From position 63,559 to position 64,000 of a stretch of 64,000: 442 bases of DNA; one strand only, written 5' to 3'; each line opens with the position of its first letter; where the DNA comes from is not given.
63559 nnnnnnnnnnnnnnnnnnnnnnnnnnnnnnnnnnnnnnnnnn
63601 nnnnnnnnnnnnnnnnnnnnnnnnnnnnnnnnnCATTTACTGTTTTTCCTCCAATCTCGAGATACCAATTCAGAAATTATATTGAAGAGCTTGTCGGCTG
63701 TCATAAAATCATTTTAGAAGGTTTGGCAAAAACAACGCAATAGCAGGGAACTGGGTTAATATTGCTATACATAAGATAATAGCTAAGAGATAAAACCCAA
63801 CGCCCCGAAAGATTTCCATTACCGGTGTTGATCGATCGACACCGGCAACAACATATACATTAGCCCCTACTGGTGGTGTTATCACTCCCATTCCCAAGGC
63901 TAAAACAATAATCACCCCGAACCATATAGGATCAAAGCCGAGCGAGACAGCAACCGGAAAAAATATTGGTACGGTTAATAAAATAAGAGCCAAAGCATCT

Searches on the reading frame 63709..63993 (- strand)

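Call 87: search_protein_families(library=pfam, proteins=[window:63709-63993:-], max_evalue=0.01)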
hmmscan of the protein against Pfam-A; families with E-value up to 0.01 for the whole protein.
window:63709-63993:- (94 aa): 1 family
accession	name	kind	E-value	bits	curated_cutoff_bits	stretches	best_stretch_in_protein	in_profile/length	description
PF06808.19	DctM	-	7.6e-17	61.7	23.8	1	1-85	330-413/413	Tripartite ATP-independent periplasmic transporter, DctM component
